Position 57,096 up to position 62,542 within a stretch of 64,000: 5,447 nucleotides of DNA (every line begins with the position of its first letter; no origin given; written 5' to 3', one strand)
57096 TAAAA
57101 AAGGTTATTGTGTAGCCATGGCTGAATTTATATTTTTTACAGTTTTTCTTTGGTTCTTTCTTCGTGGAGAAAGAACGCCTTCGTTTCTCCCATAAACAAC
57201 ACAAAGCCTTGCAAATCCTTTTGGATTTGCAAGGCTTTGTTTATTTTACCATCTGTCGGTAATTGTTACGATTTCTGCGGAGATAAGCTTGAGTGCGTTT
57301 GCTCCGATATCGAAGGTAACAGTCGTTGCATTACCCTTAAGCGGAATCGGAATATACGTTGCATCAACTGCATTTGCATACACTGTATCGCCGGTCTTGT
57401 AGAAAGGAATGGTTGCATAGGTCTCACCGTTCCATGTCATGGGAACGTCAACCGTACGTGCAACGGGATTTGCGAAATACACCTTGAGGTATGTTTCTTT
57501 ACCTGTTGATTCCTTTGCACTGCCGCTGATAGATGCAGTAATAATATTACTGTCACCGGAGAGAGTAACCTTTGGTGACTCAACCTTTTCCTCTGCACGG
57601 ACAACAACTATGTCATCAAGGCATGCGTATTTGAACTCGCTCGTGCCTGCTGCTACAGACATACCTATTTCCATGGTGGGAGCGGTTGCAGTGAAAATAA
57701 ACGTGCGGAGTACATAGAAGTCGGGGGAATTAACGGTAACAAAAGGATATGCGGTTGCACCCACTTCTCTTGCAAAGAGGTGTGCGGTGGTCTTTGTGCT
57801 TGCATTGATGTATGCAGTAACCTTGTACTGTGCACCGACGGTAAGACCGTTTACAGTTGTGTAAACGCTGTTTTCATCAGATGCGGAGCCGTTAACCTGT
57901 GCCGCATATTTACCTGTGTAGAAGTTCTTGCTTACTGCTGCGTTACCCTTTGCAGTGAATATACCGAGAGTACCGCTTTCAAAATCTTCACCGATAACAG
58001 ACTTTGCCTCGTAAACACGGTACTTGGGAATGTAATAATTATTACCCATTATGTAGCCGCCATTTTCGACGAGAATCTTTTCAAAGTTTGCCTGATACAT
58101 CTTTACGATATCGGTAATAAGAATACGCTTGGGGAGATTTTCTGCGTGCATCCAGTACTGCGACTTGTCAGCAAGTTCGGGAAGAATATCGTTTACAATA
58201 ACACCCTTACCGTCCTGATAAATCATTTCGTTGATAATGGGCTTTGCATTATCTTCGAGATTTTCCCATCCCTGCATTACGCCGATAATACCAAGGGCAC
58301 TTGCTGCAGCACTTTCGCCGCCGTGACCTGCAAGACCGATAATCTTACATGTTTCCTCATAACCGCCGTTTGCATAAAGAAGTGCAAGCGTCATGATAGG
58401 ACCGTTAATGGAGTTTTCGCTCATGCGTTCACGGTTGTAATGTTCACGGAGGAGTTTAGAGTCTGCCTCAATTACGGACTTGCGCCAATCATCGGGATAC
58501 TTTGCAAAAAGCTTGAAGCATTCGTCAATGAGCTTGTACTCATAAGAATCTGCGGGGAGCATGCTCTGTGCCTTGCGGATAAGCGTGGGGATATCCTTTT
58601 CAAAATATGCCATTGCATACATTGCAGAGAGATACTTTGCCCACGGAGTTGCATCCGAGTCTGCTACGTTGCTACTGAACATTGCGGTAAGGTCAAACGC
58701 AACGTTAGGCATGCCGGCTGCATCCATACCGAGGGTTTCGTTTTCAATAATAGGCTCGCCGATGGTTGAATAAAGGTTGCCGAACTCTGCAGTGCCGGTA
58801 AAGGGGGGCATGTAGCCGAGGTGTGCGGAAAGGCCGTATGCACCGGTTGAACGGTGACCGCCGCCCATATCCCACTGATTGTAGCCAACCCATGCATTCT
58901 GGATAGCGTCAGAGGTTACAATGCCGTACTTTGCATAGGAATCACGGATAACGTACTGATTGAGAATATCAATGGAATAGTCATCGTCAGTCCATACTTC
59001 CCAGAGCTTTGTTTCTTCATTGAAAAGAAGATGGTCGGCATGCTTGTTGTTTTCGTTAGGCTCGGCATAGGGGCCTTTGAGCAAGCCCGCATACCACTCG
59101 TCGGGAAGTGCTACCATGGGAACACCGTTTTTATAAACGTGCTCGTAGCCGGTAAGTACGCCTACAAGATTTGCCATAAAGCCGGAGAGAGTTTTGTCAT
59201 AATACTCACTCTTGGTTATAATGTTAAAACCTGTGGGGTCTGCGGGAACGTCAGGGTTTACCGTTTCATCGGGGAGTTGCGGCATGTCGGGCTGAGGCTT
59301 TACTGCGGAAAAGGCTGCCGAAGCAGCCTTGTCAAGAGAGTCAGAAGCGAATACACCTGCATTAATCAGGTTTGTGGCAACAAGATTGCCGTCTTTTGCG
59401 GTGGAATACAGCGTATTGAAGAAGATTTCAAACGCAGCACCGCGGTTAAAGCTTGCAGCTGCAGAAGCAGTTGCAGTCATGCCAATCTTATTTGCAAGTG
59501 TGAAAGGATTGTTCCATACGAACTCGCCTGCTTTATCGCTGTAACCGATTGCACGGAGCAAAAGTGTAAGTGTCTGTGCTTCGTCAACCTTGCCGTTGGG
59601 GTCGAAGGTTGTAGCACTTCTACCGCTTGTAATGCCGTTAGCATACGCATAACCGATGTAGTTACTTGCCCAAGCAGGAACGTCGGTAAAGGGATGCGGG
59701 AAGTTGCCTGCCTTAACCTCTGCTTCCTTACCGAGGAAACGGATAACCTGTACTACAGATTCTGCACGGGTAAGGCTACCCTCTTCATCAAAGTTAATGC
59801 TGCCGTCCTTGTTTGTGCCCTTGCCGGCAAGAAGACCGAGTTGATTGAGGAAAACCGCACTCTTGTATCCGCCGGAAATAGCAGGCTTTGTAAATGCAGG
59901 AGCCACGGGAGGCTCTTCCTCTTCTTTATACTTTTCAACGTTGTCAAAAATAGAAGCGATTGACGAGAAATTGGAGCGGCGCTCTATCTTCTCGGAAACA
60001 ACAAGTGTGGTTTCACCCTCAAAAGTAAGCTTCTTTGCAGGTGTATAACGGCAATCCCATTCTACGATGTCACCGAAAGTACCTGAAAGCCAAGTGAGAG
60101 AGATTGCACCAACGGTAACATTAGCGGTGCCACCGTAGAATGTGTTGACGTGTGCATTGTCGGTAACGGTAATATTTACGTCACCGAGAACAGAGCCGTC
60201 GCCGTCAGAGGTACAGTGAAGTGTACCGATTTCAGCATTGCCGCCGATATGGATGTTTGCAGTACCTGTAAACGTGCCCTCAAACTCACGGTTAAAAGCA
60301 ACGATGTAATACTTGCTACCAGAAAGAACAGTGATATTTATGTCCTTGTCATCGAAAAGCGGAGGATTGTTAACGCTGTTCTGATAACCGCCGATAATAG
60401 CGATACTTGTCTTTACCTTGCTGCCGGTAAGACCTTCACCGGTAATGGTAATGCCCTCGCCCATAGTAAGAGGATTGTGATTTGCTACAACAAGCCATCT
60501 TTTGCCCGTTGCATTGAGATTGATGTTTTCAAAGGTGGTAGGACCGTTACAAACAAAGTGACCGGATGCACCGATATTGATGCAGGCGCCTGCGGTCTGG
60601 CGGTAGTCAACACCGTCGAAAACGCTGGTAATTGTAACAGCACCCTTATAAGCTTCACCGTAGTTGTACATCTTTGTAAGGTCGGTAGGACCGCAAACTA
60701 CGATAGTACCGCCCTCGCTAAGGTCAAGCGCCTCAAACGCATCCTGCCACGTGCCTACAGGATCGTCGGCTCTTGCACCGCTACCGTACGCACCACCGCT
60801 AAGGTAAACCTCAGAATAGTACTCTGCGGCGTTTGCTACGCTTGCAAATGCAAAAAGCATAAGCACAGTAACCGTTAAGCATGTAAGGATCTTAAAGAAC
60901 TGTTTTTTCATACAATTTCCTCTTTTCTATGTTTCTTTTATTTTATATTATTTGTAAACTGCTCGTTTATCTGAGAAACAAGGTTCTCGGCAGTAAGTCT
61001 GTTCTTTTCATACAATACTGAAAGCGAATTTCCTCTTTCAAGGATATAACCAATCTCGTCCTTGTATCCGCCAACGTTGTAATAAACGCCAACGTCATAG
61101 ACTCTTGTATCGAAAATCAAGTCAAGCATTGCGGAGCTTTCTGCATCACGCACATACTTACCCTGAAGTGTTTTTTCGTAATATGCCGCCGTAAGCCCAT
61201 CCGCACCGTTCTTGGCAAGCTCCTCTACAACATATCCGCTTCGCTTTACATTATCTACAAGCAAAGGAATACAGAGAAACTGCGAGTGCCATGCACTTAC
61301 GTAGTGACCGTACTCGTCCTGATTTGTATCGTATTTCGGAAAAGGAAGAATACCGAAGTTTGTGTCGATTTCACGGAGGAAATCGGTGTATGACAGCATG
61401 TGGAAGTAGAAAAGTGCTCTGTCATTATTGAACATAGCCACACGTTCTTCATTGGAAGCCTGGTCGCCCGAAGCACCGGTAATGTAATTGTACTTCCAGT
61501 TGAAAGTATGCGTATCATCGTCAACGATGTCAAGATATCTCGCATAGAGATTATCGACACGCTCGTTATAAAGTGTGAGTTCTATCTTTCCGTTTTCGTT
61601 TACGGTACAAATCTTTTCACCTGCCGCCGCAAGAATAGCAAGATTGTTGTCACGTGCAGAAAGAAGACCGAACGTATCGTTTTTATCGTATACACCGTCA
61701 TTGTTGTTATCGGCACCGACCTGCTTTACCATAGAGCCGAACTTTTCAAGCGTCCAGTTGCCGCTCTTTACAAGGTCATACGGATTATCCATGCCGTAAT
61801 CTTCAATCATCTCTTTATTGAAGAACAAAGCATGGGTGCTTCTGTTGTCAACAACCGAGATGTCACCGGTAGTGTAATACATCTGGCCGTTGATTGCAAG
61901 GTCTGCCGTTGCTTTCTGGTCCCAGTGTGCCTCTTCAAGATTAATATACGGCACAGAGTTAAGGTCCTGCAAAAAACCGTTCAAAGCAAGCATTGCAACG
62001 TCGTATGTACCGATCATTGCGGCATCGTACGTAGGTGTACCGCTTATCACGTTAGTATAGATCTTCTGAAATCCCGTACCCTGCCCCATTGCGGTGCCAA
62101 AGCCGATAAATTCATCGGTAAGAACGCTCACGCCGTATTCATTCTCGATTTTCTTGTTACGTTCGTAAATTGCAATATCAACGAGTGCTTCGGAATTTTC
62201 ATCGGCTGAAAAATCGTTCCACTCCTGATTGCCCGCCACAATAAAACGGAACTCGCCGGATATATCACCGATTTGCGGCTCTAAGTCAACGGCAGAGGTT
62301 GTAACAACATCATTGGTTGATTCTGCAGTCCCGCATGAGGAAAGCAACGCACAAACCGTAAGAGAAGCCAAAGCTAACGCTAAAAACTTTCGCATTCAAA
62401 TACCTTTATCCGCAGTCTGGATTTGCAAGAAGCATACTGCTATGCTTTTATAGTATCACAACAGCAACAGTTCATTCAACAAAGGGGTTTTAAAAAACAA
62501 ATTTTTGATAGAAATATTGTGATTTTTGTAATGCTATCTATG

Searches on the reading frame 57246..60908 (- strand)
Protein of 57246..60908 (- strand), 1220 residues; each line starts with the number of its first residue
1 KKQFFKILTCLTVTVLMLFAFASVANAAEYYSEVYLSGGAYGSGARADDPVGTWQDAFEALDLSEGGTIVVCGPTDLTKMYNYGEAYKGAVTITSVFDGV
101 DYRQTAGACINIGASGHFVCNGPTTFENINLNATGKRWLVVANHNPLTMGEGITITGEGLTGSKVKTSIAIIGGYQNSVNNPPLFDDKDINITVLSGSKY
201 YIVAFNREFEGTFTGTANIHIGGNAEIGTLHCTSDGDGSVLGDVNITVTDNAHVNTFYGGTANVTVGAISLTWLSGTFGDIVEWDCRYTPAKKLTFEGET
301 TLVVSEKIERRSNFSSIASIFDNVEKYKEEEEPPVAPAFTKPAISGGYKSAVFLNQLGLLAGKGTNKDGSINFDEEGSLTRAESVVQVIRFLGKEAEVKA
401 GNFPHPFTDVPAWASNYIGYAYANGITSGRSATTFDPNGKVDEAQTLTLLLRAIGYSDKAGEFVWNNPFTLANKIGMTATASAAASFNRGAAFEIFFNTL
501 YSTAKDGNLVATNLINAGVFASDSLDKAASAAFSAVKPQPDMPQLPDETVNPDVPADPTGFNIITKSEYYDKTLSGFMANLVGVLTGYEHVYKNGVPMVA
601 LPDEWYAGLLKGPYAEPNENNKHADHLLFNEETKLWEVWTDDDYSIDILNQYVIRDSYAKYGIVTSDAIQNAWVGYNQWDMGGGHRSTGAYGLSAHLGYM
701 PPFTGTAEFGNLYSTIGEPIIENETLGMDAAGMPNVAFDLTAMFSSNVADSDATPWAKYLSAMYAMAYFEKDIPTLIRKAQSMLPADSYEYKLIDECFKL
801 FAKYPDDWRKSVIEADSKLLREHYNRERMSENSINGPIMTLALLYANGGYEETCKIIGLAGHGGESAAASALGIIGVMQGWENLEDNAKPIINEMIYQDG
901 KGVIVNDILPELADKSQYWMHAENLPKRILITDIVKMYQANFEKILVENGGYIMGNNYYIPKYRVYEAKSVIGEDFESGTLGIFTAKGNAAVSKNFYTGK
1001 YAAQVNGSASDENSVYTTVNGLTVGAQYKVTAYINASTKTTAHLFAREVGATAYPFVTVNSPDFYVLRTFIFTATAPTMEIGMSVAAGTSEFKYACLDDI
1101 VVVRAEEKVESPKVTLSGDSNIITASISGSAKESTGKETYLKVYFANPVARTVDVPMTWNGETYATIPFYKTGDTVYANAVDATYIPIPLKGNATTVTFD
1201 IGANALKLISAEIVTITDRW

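Call 8: search_protein_families(library=pfam, proteins=[window:57246-60908:-], max_evalue=0.001)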
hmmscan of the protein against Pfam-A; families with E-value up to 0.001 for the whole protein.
window:57246-60908:- (1220 aa): 2 families
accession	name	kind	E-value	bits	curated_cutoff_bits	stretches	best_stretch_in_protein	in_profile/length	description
PF00395.25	SLH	-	1.9e-07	31.4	20.8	1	406-445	1-42/44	S-layer homology domain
PF03747.19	ADP_ribosyl_GH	-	0.00046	20.4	26.2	1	647-885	51-285/287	ADP-ribosylglycohydrolase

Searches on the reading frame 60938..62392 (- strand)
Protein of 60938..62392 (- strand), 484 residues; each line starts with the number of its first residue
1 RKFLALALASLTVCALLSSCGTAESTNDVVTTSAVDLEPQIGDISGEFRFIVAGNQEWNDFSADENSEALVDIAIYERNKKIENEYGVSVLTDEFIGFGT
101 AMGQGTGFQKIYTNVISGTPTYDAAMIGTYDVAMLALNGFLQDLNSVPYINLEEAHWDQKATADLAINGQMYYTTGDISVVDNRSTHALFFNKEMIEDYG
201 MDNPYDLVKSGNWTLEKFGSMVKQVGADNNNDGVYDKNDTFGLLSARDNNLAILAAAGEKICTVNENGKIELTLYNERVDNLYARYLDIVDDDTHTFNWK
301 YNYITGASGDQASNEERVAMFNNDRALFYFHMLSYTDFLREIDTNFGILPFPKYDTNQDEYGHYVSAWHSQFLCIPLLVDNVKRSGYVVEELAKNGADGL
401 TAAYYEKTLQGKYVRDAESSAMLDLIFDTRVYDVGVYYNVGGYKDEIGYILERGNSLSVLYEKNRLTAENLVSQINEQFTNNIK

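Call 58: search_protein_families(library=pfam, proteins=[window:60938-62392:-], max_evalue=0.001)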
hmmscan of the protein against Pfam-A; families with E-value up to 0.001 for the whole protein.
window:60938-62392:- (484 aa): 2 families
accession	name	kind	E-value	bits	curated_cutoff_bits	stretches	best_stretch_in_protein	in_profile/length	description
PF01547.30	SBP_bac_1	-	4.7e-06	27.3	26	1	103-359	32-276/307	Bacterial extracellular solute-binding protein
PF13416.11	SBP_bac_8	-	3e-05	24.4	27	1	104-376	21-226/279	Bacterial extracellular solute-binding protein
